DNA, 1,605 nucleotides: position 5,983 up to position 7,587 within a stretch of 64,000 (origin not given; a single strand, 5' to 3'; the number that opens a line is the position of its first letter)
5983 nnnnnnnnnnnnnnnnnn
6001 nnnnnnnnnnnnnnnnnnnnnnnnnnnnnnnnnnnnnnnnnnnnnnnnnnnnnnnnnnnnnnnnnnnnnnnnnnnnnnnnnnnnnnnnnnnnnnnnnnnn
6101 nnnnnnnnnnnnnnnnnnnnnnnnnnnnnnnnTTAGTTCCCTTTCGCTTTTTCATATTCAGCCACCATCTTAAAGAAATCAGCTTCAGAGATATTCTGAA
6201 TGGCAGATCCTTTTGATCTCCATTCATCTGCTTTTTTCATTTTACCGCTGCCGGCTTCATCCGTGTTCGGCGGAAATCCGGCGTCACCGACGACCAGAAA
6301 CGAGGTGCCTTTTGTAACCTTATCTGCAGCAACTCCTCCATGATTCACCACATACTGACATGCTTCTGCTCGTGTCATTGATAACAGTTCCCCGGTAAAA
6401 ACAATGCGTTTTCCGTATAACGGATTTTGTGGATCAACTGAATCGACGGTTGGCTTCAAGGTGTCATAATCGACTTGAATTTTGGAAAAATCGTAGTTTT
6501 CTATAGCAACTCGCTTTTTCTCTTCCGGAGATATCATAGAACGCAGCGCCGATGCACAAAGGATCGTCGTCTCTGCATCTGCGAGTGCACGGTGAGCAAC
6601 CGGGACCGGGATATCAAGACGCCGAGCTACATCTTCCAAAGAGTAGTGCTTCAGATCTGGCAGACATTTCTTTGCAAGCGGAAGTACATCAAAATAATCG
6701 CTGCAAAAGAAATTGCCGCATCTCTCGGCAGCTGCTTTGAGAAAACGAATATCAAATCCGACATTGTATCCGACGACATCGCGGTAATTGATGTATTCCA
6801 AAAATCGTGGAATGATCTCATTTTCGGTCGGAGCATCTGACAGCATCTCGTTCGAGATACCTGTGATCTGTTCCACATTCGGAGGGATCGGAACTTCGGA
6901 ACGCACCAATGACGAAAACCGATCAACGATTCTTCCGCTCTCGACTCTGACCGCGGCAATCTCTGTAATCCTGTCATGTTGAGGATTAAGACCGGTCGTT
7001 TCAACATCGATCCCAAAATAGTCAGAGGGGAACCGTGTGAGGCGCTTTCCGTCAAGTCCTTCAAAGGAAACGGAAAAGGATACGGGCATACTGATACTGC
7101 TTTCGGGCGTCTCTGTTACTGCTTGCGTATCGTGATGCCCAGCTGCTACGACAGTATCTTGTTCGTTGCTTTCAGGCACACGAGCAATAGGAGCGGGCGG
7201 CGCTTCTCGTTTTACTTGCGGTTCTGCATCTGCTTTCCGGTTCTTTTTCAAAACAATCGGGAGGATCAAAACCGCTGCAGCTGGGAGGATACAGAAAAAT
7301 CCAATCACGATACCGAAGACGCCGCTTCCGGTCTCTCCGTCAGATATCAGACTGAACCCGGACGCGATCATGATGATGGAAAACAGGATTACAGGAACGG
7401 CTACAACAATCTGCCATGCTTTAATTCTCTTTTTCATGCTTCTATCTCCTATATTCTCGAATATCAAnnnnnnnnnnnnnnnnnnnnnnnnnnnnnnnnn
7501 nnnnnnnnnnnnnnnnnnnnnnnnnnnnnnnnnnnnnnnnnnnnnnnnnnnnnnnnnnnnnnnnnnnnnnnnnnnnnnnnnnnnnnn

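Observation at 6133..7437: Membrane-tethered DEDDh exonuclease-BRCT protein co-transcribed with the prophage repressor: candidate superinfection-exclusion or defence gene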

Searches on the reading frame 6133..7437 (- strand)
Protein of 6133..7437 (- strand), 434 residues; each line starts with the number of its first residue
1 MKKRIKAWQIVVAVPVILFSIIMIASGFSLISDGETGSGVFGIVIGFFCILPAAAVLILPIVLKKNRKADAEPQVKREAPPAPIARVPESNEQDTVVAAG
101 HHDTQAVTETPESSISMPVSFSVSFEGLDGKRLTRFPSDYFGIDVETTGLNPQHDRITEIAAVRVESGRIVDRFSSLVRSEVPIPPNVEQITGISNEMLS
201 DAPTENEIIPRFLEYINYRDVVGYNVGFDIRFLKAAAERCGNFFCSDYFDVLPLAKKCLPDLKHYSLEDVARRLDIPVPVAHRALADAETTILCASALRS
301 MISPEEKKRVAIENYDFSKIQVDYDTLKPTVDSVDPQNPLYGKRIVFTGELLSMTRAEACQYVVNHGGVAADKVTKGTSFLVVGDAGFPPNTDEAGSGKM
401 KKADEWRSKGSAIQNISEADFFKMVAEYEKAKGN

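Call 3: search_protein_families(library=pfam, proteins=[window:6133-7437:-], max_evalue=0.1)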
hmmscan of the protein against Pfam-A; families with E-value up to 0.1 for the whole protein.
window:6133-7437:- (434 aa): 5 families
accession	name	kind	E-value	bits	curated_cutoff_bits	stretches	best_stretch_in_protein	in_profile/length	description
PF00929.31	RNase_T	-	8.3e-37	127.7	24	1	142-292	2-161/164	Exonuclease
PF00533.33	BRCT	-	1.4e-09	38.5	21.3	1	336-408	2-66/78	BRCA1 C Terminus (BRCT) domain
PF16473.11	Rv2179c-like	-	2e-07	31.3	27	1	142-297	4-175/177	3'-5' exoribonuclease Rv2179c-like domain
PF13482.12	RNase_H_2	-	7.5e-06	26.4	22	1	143-276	3-115/165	RNase_H superfamily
PF21531.3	Rv2175c_wHTH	-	0.015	15.7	27.1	1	252-287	2-38/57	DNA-binding protein Rv2175c, wHTH domain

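Call 4: search_protein_families(library=padloc, proteins=[window:6133-7437:-], max_evalue=0.1)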
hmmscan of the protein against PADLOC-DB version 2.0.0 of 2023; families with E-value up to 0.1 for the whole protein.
window:6133-7437:- (434 aa): 5 families
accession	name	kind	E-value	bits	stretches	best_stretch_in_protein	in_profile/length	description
PDLC01247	DEDDh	-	7.7e-39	131.5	1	143-294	3-137/139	"CAS-I,CAS-II,CAS-III,CAS-IV,CAS-V,CAS-VI; associated"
PDLC05027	PDC-S48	-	4.7e-38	129.3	2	140-305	6-170/411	-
PDLC05028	PDC-S48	-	9.9e-27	91.6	1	140-291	20-172/512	-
PDLC03802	RTasHel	-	0.0003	17.8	1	143-346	404-559/675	DRT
PDLC03817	RTasSbcB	-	0.00071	16.7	1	143-202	5-67/436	DRT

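Call 5: search_protein_families(library=ncbifam, proteins=[window:6133-7437:-], max_evalue=0.1)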
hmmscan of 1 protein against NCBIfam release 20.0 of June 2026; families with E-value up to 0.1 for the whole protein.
window:6133-7437:- (434 aa): 35 families (the best 25 are shown)
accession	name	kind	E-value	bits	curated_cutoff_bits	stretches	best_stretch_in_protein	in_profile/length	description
NF005906.0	PRK07883.1-4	equivalog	1.4e-42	145.8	495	1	140-294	8-163/563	DEDD exonuclease domain-containing protein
NF005289.0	PRK06807.1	equivalog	2e-40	139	335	1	136-311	6-178/313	3'-5' exonuclease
NF005907.0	PRK07883.1-5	equivalog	4.1e-37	127.8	454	1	142-293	32-186/584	DEDD exonuclease domain-containing protein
NF005905.0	PRK07883.1-3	equivalog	2.4e-36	125.5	508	1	142-293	28-182/581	DEDD exonuclease domain-containing protein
NF001688.0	PRK00448.1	equivalog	6.7e-35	120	873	1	139-297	424-583/1445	PolC-type DNA polymerase III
TIGR01407.1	dinG_rel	hypoth_equivalog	7.1e-34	117.2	547.7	1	140-291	2-154/889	putative DnaQ family exonuclease/DinG family helicase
TIGR01405.1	polC_Gram_pos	equivalog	2.2e-33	115.1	1043.45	1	139-298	190-350/1211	DNA polymerase III subunit alpha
NF005981.0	PRK08074.1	equivalog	3.8e-33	114.5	789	1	140-291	5-158/931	ATP-dependent DNA helicase DinG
NF005836.0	PRK07740.1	equivalog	4.5e-29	101.6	261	1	143-291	64-215/244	hypothetical protein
NF004964.0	PRK06310.1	equivalog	2.3e-28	99.2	236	1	140-292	9-164/250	DNA polymerase III subunit epsilon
NF004844.0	PRK06195.1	equivalog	3.3e-28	99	373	2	318-426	219-307/309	DNA polymerase III subunit epsilon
NF006316.0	PRK08517.1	equivalog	7.5e-28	97.6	247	1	141-292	73-223/270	3'-5' exonuclease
NF005904.0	PRK07883.1-2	equivalog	2.3e-27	95.6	969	1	122-293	15-188/584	DEDD exonuclease domain-containing protein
TIGR00573.1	dnaq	subfamily_domain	7.1e-25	87.8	71.5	1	140-309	9-181/217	exonuclease, DNA polymerase III, epsilon subunit family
NF005903.0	PRK07883.1-1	equivalog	1.1e-24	86.9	1038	1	143-298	45-209/642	DEDD exonuclease domain-containing protein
NF004719.0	PRK06063.1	equivalog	1e-23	83.8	389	1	134-386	12-279/331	DEDDh family exonuclease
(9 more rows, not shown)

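Call 6: search_protein_families(library=phrogs, proteins=[window:6133-7437:-], max_evalue=0.1)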
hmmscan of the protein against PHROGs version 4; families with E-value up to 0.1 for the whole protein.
window:6133-7437:- (434 aa): 9 families
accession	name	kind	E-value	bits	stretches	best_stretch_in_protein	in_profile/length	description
phrog_192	-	DNA, RNA and nucleotide metabolism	1.7e-56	193.2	1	113-429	84-368/397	DNA polymerase exonuclease subunit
phrog_14632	-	DNA, RNA and nucleotide metabolism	4.4e-31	109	1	139-291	83-235/380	DNA polymerase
phrog_3989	-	unknown function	1.2e-11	45.5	1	328-426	196-293/296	-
phrog_3869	-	DNA, RNA and nucleotide metabolism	5.4e-10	39.4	1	318-406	560-639/656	NAD-dependent DNA ligase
phrog_2561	-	DNA, RNA and nucleotide metabolism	2.6e-08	35.3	1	317-425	66-160/167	DNA ligase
phrog_17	-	DNA, RNA and nucleotide metabolism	2.1e-05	23.6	1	137-300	669-826/1445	DNA polymerase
phrog_3498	-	DNA, RNA and nucleotide metabolism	0.00045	21.1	1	333-405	171-238/256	NAD-dependent DNA ligase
phrog_19080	-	unknown function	0.016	14.9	0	143-225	10-99/477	-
phrog_255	-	DNA, RNA and nucleotide metabolism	0.032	14.2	0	201-302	257-362/436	exonuclease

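Call 10: find_homologous_proteins(query=window:6133-7437:-, max_evalue=0.00001)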
Query window:6133-7437:- (434 aa): 580 proteins with E <= 0.00001 among 8000 candidates; the best 120 are listed.
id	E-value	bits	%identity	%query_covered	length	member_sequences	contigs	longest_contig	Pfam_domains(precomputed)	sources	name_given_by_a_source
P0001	4.9e-281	950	97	100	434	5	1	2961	PF00929.32,PF00533.34,PF13482.13,PF16473.12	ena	-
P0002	1.2e-258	876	89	100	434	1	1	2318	PF00929.32,PF00533.34,PF13482.13,PF16473.12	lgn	-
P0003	3.4e-143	496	68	73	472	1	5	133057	PF00929.32,PF00533.34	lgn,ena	-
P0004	1.1e-83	300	68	28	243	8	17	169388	PF00533.34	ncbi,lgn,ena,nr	ncbi:MAG: BRCT domain-containing protein [Clostridia bacterium]|nr:BRCT domain-containing protein [C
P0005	1.6e-69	253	44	68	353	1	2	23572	PF00929.32,PF00533.34,PF16473.12,PF21762.4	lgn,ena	-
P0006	2.9e-64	236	35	69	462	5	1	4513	PF00929.32,PF00533.34,PF21762.4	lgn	-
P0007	2.5e-62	229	42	69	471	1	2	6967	PF00929.32,PF00533.34,PF16473.12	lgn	-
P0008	1.7e-58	217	39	68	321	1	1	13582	PF00929.32,PF00533.34,PF13482.13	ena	-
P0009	2.3e-56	210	36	89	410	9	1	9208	PF00929.32,PF01612.27,PF00533.34,PF13482.13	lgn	-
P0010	2.3e-56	210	39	69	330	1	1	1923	PF00929.32,PF00533.34,PF13482.13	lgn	-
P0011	1.6e-55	207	38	69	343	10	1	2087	PF00929.32,PF00533.34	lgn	-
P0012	2.0e-55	207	41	69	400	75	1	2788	PF00929.32,PF01612.27,PF00533.34,PF13482.13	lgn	-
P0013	7.0e-55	205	37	68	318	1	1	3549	PF00929.32,PF00533.34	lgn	-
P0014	9.7e-55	204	38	69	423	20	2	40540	PF00929.32,PF00533.34,PF13482.13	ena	-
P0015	1.2e-54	204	39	69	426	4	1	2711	PF00929.32,PF01612.27,PF13482.13,PF16473.12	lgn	-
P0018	5.5e-54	202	37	69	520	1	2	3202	PF00929.32,PF00533.34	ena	-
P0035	1.4e-50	191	38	68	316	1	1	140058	PF00929.32,PF00533.34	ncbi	-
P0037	1.5e-50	190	34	86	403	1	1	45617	PF00929.32,PF00533.34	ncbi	-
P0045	1.3e-49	187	38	69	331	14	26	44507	PF00929.32,PF00533.34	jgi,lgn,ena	-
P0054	3.1e-48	183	36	68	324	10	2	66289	PF00929.32,PF00533.34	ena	-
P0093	1.0e-34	138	32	90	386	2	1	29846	PF00929.32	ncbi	-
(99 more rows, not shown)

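Call 11: search_dna_similar(query=window:6133-7437:-, collection=phages, mode=protein, max_rows=40)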
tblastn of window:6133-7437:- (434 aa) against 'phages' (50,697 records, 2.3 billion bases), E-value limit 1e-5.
Records with a match: 194; places in all: 196; records where one place covers at least 80% of the query: 0.
Best place of each record, by identity: <60% 194.
By first word of the organism name: Flavobacterium 33; Clostridium 20; Bacteriophage 19; Streptococcus 19; Bacillus 16; Paenibacillus 13; Staphylococcus 12; Listeria 10; Klebsiella 8; Vibrio 8; and 19 more.
By host as written in the record: - 37; Flavobacterium psychrophilum 950106-1/1 13; Paenibacillus larvae 11; Staphylococcus aureus 10; Listeria monocytogenes 10; Clostridium difficile 8; Flavobacterium psychrophilum FPS-F15 6; Bacillus subtilis 6; and 72 more.
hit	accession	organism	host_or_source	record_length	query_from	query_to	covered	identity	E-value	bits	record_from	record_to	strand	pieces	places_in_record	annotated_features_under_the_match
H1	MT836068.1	Bacteriophage sp.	human fecal samples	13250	128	425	69%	35.8%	2e-49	186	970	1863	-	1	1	record has no annotation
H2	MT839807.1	Bacteriophage sp.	human fecal samples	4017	138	426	67%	33.7%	9e-42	163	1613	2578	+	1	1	record has no annotation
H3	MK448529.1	Streptococcus satellite phage Javan542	Streptococcus sanguinis 2908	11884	138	425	66%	31.6%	1e-24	113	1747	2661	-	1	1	DinG family ATP-dependent helicase | hypothetical protein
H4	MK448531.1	Streptococcus satellite phage Javan544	Streptococcus sanguinis ERR245866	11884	138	425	66%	31.6%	1e-24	113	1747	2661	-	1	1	DinG family ATP-dependent helicase | hypothetical protein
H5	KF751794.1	Campylobacter phage CJIE4-2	Campylobacter jejuni subsp. jejuni ...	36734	130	425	68%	30.4%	5e-36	146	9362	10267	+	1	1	dnaQ: DNA polymerase III PolC, epsilon subunit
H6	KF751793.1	Campylobacter phage CJIE4-1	Campylobacter jejuni subsp. jejuni ...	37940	130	425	68%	30.4%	5e-36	146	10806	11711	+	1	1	dnaQ: DNA polymerase III PolC, epsilon subunit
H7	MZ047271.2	Campylobacter phage PC10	Campylobacter jejuni L26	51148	130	425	68%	30.4%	5e-36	146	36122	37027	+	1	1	polC: DNA polymerase III PolC-type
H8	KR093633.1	Moraxella phage Mcat9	Moraxella catarrhalis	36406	143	425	65%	30.7%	7e-14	80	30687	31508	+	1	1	hypothetical protein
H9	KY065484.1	Streptococcus phage IPP44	Streptococcus pneumoniae USA11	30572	134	427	68%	29.5%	4e-21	102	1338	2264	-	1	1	exonuclease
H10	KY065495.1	Streptococcus phage IPP58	Streptococcus pneumoniae GA07228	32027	134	427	68%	29.5%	4e-21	102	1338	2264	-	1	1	exonuclease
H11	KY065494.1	Streptococcus phage IPP57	Streptococcus pneumoniae Sp02-1198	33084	134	427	68%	29.5%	4e-21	102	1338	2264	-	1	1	exonuclease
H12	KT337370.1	Streptococcus phage phiARI0923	Streptococcus pneumoniae 10B00617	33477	134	427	68%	29.5%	4e-21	102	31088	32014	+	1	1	hypothetical protein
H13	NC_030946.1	Streptococcus phage phiARI0923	Streptococcus pneumoniae 10B00617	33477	134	427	68%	29.5%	4e-21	102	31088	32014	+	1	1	3'-5' exoribonuclease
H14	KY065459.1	Streptococcus phage IPP18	Streptococcus pneumoniae 9L/3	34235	134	427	68%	29.5%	4e-21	102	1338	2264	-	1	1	exonuclease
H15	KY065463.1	Streptococcus phage IPP22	Streptococcus pneumoniae 33D/2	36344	134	427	68%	29.5%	4e-21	102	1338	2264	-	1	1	exonuclease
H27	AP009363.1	Staphylococcus phage phi2958PVL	Staphylococcus aureus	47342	139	428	67%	27.9%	1e-22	106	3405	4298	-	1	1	hypothetical protein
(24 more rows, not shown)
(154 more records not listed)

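Call 13: get_annotated_region(hit=H9, flank=4000)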
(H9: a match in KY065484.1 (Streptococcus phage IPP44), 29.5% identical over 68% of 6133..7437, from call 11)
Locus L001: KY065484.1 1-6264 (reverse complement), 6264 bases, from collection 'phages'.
description: Streptococcus phage IPP44, complete genome.
organism: Streptococcus phage IPP44 (NCBI taxid 1916183)
taxonomy: Viruses; Duplodnaviria; Heunggongvirae; Uroviricota; Caudoviricetes
host: Streptococcus pneumoniae USA11; source: -; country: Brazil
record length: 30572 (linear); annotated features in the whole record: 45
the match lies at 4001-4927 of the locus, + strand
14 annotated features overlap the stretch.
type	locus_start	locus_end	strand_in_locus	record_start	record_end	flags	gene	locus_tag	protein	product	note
CDS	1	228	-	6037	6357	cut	-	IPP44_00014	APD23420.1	putative lipoprotein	-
CDS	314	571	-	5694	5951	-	-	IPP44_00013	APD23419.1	hypothetical protein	-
CDS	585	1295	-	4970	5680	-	-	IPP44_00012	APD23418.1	hypothetical protein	gp15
CDS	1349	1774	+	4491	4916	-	-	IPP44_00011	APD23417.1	hypothetical protein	-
CDS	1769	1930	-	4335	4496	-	-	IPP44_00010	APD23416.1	hypothetical protein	-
CDS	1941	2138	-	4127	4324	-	-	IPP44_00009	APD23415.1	hypothetical protein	gp9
CDS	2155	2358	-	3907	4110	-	-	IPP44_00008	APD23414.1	putative DNA binding protein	-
CDS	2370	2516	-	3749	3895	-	-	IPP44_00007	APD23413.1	hypothetical protein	-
CDS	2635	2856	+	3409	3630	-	-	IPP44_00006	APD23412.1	hypothetical protein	-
CDS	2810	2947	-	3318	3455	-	-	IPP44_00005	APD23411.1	hypothetical protein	-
CDS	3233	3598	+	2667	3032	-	-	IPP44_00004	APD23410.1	putative DNA binding protein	-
CDS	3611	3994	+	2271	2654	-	-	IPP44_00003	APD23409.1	hypothetical protein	-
CDS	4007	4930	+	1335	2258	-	-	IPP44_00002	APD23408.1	exonuclease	-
CDS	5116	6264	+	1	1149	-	-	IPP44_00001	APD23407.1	integrase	-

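Call 14: get_annotated_region(hit=H27, flank=4000)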
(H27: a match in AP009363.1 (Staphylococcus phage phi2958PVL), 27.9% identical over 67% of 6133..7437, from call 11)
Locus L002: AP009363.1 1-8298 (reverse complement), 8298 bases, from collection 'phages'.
description: Staphylococcus phage phi2958PVL proviral DNA, complete seqeunce.
organism: Staphylococcus phage phi2958PVL (NCBI taxid 430796)
taxonomy: Viruses; Duplodnaviria; Heunggongvirae; Uroviricota; Caudoviricetes; Triavirus; Triavirus tv2958PVL
host: Staphylococcus aureus; source: -; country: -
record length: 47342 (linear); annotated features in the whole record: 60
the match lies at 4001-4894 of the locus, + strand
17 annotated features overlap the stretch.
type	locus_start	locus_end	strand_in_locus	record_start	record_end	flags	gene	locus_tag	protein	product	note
CDS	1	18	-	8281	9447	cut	-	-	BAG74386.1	hypothetical protein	ORF No.JP017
CDS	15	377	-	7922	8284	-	-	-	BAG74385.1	hypothetical protein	ORF No.JP016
CDS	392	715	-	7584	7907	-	-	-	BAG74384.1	hypothetical protein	ORF No.JP015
CDS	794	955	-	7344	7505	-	-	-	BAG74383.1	hypothetical protein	ORF No.JP014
CDS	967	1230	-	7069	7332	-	-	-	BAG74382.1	hypothetical protein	ORF No.JP013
CDS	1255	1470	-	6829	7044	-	-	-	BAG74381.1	hypothetical protein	ORF No.JP012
CDS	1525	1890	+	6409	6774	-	-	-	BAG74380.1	hypothetical protein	ORF No.JCP011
CDS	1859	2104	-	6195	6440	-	-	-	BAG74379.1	hypothetical protein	ORF No.JP010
CDS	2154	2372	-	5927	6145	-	-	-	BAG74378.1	hypothetical protein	ORF No.JP009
CDS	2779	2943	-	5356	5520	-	ant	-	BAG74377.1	anti-repressor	ORF No.JP008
CDS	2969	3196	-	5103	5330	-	-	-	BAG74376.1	hypothetical protein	ORF No.JP007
CDS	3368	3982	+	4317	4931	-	rep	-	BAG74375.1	probable transcriptional repressor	ORF No.JCP006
CDS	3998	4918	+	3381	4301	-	-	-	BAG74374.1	hypothetical protein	ORF No.JCP005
CDS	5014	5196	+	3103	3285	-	-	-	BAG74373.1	hypothetical protein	ORF No.JCP004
CDS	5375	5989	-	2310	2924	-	-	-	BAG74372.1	Na(+)/K(+) ATPase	ORF No.JP003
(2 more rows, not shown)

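Call 15: get_annotated_region(hit=H5, flank=4000)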
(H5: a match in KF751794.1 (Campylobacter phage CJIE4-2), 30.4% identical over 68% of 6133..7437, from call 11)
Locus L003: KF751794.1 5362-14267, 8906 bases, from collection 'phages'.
description: Campylobacter phage CJIE4-2, complete genome.
organism: Campylobacter phage CJIE4-2 (NCBI taxid 1470459)
taxonomy: Viruses; Duplodnaviria; Heunggongvirae; Uroviricota; Caudoviricetes
host: Campylobacter jejuni subsp. jejuni 00-1597; source: stool sample; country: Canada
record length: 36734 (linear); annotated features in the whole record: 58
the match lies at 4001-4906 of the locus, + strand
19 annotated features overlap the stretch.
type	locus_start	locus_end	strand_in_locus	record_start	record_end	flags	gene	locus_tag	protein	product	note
CDS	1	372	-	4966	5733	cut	-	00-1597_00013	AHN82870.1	RloG protein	-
CDS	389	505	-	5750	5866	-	-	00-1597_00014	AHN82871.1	hypothetical protein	-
CDS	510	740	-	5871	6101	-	-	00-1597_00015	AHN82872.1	hypothetical protein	-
CDS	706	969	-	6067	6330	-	-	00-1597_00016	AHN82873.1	hypothetical protein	-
CDS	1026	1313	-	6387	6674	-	-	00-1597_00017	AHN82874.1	YopX protein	-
CDS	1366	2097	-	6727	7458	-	-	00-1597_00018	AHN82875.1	DNA-binding protein Roi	-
CDS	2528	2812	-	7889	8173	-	-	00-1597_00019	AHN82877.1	hypothetical protein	-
CDS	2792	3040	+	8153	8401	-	-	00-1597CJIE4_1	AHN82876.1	hypothetical protein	-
CDS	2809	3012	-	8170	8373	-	-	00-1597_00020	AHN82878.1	hypothetical protein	-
CDS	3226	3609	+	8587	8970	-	-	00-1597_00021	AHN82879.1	repressor protein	bacteriophage CI repressor protein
CDS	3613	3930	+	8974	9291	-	-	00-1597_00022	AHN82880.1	hypothetical protein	-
CDS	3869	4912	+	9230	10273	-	dnaQ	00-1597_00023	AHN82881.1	DNA polymerase III PolC, epsilon subunit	-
CDS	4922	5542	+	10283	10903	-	-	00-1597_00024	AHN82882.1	hypothetical protein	-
CDS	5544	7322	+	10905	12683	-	-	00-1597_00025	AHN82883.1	KAP family P-loop domain protein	-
CDS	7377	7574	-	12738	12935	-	-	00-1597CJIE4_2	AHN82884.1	hypothetical protein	-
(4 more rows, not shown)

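Call 19: find_encoding_contigs(protein=P0003, flank=8000, max_places=4)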
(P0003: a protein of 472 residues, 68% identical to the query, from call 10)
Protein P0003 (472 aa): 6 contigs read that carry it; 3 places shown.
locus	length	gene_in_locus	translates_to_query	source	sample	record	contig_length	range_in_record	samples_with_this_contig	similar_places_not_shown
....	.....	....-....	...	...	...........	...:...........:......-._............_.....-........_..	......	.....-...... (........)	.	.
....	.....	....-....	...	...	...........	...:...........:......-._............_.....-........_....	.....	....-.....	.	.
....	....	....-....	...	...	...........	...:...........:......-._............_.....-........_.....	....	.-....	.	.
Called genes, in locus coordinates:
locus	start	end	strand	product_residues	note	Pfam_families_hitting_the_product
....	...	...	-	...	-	-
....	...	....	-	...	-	-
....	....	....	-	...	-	-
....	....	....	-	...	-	-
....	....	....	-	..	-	-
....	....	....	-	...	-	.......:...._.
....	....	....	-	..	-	-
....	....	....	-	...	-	-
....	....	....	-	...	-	-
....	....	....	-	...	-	-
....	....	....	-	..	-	-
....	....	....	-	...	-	-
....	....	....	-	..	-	-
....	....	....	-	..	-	-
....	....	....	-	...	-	-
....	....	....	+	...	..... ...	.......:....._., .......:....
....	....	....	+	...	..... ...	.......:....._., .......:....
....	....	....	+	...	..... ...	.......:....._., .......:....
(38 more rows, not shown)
